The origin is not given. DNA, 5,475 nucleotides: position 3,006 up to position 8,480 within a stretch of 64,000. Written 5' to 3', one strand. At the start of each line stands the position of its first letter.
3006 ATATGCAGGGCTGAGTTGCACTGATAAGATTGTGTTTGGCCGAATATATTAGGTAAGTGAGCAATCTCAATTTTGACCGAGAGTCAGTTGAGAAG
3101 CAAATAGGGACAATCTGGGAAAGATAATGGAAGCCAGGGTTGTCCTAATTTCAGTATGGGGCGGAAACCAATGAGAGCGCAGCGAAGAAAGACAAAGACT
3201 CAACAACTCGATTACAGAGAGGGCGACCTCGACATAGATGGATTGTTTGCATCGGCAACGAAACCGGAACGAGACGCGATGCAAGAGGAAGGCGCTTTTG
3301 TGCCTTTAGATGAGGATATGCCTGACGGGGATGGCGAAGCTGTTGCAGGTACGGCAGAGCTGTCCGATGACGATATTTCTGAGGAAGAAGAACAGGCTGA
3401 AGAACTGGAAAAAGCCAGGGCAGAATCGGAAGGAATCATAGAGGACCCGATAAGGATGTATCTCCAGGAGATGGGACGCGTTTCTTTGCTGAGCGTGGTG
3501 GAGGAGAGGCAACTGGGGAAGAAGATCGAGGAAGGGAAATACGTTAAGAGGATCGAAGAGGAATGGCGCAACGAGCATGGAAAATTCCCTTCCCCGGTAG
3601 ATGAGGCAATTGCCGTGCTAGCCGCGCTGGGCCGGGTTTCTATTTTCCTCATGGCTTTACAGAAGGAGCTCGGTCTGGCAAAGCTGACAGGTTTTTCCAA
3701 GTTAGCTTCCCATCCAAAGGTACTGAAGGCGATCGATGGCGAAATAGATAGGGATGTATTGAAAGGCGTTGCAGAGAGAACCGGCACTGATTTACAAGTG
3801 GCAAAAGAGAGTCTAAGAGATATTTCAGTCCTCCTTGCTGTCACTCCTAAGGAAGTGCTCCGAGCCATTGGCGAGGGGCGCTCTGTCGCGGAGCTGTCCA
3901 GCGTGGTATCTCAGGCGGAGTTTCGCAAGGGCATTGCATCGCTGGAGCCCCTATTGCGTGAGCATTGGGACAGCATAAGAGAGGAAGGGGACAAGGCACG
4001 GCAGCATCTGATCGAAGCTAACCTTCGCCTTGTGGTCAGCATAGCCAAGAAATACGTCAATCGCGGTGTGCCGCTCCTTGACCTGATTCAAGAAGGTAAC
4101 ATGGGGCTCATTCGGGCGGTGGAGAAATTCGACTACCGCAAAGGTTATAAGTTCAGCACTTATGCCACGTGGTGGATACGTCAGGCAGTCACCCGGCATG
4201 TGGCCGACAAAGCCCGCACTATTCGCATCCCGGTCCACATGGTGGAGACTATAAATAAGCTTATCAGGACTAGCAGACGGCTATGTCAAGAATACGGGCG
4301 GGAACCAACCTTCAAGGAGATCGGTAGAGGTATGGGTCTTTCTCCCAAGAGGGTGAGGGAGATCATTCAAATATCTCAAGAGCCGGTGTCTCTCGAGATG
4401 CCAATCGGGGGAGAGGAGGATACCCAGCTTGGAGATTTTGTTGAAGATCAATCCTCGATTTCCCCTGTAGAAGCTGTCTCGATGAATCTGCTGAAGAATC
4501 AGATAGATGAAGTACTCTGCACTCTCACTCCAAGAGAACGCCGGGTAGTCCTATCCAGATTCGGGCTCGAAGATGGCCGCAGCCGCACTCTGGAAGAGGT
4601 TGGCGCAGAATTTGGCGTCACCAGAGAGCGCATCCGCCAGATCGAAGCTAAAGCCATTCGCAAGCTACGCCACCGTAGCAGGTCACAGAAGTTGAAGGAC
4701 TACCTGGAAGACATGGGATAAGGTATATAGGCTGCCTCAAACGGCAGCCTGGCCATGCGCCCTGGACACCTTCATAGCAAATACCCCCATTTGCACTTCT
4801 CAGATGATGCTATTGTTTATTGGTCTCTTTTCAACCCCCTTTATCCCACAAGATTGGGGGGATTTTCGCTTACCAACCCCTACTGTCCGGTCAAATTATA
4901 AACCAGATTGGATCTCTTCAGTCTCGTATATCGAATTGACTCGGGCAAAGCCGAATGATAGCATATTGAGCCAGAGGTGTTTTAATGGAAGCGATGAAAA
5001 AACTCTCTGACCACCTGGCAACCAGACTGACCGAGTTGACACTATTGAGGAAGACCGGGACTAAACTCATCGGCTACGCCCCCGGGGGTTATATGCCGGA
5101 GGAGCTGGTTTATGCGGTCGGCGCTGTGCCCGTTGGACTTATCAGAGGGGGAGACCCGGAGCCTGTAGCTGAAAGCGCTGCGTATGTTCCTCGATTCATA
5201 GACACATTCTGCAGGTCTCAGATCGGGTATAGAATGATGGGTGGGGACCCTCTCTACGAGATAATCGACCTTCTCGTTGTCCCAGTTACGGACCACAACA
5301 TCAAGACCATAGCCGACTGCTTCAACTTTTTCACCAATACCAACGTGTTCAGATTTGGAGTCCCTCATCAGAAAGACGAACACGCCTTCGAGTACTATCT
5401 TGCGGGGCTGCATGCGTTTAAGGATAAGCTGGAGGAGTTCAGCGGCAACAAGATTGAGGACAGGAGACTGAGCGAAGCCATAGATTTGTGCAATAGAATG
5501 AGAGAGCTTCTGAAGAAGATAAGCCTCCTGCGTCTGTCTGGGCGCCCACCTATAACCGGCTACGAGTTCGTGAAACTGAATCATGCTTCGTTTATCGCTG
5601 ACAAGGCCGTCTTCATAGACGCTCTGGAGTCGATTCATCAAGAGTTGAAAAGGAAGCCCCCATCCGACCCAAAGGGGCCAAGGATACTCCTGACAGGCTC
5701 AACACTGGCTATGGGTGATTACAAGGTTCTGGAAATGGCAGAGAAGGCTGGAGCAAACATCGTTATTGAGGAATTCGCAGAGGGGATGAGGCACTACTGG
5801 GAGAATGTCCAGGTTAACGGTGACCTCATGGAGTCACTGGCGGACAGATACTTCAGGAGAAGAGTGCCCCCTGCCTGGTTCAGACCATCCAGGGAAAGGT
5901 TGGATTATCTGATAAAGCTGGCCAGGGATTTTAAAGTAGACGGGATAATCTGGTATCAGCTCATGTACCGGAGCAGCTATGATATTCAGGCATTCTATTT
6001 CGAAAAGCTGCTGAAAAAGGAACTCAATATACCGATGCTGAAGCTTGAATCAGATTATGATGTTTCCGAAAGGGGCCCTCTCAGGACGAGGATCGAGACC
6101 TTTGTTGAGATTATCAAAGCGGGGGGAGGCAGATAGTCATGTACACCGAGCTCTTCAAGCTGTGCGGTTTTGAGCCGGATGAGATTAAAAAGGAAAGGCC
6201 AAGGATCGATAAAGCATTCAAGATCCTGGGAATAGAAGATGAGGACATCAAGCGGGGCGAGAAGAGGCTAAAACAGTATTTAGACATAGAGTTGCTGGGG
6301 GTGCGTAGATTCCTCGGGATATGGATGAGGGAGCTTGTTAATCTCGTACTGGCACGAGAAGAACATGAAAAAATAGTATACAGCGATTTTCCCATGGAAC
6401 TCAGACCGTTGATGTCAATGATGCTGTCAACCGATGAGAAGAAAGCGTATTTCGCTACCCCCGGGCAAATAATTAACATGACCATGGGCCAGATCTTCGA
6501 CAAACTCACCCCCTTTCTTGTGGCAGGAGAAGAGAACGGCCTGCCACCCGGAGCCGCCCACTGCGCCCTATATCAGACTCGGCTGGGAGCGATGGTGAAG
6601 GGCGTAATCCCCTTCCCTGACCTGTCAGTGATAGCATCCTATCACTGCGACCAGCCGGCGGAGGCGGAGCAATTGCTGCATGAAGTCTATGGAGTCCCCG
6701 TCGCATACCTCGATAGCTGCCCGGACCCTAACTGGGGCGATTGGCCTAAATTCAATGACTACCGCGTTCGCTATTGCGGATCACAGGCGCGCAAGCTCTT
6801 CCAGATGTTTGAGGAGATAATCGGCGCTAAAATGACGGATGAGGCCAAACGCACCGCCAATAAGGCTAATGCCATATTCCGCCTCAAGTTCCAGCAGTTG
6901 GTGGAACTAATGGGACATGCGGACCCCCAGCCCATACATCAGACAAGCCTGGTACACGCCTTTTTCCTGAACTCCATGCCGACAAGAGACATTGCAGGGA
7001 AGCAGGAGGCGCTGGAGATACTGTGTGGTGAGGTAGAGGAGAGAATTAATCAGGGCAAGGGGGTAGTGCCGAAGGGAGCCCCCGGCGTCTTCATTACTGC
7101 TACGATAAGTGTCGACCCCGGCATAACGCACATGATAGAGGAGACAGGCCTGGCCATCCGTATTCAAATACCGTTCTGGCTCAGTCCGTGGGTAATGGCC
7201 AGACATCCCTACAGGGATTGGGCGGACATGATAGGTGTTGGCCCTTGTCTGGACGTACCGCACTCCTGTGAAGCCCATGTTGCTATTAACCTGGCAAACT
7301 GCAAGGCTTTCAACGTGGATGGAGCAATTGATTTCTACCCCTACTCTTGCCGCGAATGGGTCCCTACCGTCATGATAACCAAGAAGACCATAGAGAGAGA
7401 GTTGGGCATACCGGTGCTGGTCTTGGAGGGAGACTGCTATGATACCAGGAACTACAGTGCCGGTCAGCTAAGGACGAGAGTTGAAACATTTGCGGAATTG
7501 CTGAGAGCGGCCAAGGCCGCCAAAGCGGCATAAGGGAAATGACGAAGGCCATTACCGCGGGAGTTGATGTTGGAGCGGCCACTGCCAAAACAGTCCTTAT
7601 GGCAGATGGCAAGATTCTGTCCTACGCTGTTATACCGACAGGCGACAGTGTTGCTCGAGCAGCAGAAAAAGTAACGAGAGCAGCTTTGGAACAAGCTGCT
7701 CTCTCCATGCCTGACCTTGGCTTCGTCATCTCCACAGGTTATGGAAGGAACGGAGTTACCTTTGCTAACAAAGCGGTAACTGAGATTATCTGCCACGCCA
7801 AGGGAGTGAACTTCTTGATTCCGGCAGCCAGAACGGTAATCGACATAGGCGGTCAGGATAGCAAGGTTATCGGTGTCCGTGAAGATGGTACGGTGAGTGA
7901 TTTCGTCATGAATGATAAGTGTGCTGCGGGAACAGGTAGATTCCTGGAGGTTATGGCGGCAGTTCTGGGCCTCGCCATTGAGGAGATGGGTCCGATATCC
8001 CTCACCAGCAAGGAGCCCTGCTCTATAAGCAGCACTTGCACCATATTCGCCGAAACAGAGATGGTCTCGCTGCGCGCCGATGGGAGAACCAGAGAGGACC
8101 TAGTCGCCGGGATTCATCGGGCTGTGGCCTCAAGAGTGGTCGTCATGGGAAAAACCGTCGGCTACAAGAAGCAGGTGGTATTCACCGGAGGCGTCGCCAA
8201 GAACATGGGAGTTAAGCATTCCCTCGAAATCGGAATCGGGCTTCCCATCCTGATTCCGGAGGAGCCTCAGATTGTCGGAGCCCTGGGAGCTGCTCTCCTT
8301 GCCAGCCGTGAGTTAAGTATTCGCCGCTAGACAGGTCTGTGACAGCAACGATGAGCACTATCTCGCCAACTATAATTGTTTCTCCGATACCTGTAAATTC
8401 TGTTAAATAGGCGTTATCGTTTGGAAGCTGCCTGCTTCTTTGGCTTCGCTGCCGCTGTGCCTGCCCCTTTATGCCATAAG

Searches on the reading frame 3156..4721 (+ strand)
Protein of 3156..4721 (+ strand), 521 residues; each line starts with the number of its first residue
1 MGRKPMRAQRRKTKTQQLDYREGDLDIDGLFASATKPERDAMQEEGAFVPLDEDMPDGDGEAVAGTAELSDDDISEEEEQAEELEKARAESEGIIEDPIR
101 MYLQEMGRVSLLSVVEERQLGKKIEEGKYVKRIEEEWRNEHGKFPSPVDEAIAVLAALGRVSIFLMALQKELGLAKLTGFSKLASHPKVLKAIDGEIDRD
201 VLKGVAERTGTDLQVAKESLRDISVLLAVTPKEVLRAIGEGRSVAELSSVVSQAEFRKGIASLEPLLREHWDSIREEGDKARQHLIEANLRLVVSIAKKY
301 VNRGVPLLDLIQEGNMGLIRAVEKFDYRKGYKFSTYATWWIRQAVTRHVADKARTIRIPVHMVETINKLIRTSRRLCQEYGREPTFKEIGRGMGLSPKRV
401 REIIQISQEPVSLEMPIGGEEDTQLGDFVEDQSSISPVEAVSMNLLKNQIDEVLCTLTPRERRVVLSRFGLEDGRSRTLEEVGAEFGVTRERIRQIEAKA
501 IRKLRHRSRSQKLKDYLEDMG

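Call 12: search_protein_families(library=ncbifam, proteins=[window:3156-4721:+], max_evalue=0.001)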
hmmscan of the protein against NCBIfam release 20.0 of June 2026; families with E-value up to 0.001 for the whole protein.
window:3156-4721:+ (521 aa): 48 families (the best 25 are shown)
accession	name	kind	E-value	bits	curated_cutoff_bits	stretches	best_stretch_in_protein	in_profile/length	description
NF004208.0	PRK05658.1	equivalog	4.2e-142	475.3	555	2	275-518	387-630/631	RNA polymerase sigma factor RpoD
NF006666.0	PRK09210.1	equivalog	4.9e-139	463.7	572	2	275-518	127-370/370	RNA polymerase sigma factor RpoD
NF004560.0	PRK05901.1-1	equivalog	1.6e-127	426.8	711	2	260-518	258-516/516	RNA polymerase sigma factor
NF004561.0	PRK05901.1-3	equivalog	1.4e-126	423.7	582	2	257-518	276-537/537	RNA polymerase sigma factor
NF004562.0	PRK05901.1-4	equivalog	2.5e-117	392.7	779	2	277-518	313-554/571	RNA polymerase sigma factor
NF005643.0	PRK07406.1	equivalog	1.5e-116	389.7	500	1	68-517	57-396/397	RNA polymerase sigma factor RpoD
TIGR02393.1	RpoD_Cterm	equivalog_domain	7.5e-115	382.5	354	1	281-517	1-237/238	RNA polymerase sigma factor RpoD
NF005920.0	PRK07921.1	subfamily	1.7e-113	378.9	464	2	264-516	74-326/328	RNA polymerase sigma factor SigB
TIGR02997.1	Sig70-cyanoRpoD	subfamily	3.8e-105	351.4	384.5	2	256-505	50-298/298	RNA polymerase sigma factor, RpoD/SigA family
NF041931.2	MzaA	equivalog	1.1e-103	348.5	800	1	275-519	470-716/726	MZA anti-phage system associated sigma-70 family RNA polymerase sigma factor MzaA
NF005785.0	PRK07598.1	equivalog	3.3e-101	339.1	554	2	243-520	140-414/415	RNA polymerase sigma factor SigC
NF005642.0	PRK07405.1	subfamily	2.8e-93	312.6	524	2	259-517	61-316/318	RNA polymerase sigma factor SigD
NF004565.0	PRK05901.2-3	equivalog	5.3e-90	302.6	484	1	272-518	245-500/501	RNA polymerase sigma factor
NF004564.0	PRK05901.2-2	equivalog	8.8e-89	298.4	617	1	279-516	247-492/500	RNA polymerase sigma factor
NF004615.0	PRK05949.1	subfamily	5.7e-87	291.7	530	1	273-517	84-325/327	RNA polymerase sigma factor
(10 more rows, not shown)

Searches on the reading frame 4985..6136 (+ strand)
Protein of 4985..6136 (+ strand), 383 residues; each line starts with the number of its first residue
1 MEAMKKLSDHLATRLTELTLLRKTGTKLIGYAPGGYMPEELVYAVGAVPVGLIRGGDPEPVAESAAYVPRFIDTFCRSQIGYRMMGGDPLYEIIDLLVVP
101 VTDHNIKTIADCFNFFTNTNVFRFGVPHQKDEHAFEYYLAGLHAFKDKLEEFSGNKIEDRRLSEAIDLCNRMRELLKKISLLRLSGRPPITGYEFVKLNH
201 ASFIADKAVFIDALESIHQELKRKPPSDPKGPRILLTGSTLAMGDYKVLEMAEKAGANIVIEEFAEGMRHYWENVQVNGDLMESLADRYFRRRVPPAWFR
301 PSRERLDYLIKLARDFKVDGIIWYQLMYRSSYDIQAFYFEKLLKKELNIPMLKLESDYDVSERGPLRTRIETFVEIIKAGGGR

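Call 50: search_protein_families(library=pfam, proteins=[window:4985-6136:+], max_evalue=0.001)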
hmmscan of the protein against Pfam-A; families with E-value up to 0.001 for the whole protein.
window:4985-6136:+ (383 aa): 1 family
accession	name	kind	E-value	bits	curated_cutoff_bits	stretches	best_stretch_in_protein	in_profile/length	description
PF06050.19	HGD-D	-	7.8e-77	259.6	28.4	1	36-377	3-342/342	2-hydroxyglutaryl-CoA dehydratase, D-component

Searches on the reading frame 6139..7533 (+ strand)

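Call 50: search_protein_families(library=pfam, proteins=[window:6139-7533:+], max_evalue=0.001)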
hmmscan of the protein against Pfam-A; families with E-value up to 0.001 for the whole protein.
window:6139-7533:+ (464 aa): 2 families
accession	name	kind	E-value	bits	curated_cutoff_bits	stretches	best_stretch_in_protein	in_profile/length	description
PF06050.19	HGD-D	-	1.3e-33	117.4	28.4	1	141-455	38-342/342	2-hydroxyglutaryl-CoA dehydratase, D-component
PF11300.13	DUF3102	-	0.00089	19.9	24.4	0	198-261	40-101/129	Protein of unknown function (DUF3102)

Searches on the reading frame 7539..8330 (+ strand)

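Call 50: search_protein_families(library=pfam, proteins=[window:7539-8330:+], max_evalue=0.001)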
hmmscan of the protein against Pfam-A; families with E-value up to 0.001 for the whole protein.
window:7539-8330:+ (263 aa): 1 family
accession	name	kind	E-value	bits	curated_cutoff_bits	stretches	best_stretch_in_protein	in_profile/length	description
PF01869.26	BcrAD_BadFG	-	1.3e-61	208.9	31.5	1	8-255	2-271/271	BadF/BadG/BcrA/BcrD ATPase family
